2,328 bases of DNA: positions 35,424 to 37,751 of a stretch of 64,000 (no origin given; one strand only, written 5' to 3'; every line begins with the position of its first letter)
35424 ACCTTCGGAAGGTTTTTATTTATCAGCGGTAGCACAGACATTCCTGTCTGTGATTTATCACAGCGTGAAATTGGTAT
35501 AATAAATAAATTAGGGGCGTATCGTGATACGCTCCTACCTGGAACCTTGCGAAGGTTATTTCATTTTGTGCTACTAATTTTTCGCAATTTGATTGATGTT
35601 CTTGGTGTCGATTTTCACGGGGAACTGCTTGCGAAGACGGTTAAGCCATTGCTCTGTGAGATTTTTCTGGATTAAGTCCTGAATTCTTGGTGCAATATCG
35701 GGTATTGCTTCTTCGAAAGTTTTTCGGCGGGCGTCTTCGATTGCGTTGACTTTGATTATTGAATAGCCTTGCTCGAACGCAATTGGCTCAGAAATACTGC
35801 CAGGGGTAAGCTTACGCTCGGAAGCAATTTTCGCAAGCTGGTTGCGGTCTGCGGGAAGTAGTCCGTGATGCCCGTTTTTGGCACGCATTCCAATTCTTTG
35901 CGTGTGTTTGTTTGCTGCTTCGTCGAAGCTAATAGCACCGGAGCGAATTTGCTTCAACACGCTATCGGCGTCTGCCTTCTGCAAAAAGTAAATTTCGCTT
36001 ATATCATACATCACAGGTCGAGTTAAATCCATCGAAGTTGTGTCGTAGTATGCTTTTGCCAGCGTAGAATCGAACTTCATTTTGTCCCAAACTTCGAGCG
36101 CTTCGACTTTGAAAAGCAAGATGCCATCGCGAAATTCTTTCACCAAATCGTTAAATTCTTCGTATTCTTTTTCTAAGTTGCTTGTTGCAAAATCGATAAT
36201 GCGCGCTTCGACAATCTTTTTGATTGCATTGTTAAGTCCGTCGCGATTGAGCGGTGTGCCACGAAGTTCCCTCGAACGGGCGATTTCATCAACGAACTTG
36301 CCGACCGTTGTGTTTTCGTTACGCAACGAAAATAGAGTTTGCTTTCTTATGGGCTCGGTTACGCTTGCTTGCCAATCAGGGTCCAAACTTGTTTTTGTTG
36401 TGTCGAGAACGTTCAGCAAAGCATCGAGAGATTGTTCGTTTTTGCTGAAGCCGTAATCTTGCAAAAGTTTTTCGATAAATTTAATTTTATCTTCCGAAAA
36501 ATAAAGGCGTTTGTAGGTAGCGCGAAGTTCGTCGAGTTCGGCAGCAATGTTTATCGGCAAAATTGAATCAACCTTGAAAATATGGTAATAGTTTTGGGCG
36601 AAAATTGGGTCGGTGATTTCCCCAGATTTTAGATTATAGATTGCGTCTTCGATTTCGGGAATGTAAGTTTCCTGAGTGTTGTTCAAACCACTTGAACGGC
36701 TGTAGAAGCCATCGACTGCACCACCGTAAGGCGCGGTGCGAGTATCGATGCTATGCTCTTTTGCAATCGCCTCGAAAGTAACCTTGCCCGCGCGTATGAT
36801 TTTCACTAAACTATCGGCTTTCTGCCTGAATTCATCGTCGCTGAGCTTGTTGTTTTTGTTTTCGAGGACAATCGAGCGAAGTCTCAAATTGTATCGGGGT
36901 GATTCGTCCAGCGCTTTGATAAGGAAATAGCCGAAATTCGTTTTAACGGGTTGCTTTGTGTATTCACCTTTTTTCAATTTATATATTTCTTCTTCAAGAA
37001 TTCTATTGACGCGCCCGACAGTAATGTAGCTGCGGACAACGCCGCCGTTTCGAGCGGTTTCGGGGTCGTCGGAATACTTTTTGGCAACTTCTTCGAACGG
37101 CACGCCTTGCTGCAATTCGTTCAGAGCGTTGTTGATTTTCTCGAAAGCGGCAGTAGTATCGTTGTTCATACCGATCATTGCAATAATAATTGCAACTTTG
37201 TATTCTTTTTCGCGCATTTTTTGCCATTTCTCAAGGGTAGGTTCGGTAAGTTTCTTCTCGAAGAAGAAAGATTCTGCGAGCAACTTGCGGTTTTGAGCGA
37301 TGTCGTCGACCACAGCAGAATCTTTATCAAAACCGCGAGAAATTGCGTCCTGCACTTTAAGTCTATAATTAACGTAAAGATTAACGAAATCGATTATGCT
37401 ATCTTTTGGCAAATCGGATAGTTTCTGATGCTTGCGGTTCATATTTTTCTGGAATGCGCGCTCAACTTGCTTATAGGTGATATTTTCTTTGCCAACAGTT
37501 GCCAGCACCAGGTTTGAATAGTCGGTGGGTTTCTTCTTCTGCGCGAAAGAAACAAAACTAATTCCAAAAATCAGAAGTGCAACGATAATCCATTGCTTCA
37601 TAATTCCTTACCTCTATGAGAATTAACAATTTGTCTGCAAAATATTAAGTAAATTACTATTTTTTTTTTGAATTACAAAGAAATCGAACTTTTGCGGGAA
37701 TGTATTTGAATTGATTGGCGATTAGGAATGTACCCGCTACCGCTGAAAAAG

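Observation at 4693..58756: Dense modular family of GTAG-hairpin intergenic repeats (REP/BIME- or BOX-like) in 13 intergenic regions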

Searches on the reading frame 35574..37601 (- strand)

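Call 11: search_protein_families(library=ncbifam, proteins=[window:35574-37601:-])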
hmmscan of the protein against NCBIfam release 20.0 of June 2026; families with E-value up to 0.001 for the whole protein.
window:35574-37601:- (675 aa): 9 families
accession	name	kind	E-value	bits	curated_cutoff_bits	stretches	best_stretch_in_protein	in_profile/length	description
NF000809.0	PRK00059.1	equivalog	2.5e-34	119.2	303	3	489-669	154-335/336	peptidylprolyl isomerase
NF002846.0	PRK03095.1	equivalog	4.8e-29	101.7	361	3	129-234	124-222/287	peptidylprolyl isomerase PrsA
NF003356.0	PRK04405.1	subfamily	3.3e-24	85.5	339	2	116-235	127-238/299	peptidylprolyl isomerase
NF002827.0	PRK03002.1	equivalog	5.3e-24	84.7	343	3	132-261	131-255/285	peptidylprolyl isomerase PrsA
NF008038.0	PRK10770.1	equivalog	5.3e-23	81.5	394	2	242-344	288-380/431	peptidylprolyl isomerase SurA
NF002824.0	PRK02998.1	subfamily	2.8e-20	72.8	360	3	108-233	108-223/283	peptidylprolyl isomerase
NF008054.0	PRK10788.1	equivalog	2e-19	69.7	493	1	494-641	233-378/626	peptidylprolyl isomerase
TIGR02933.1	nifM_nitrog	equivalog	3e-12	47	168.2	0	145-243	133-230/256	nitrogen fixation protein NifM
NF011969.0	PRK15441.1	equivalog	1.1e-07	32.2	127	0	158-231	20-90/93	peptidylprolyl isomerase PpiC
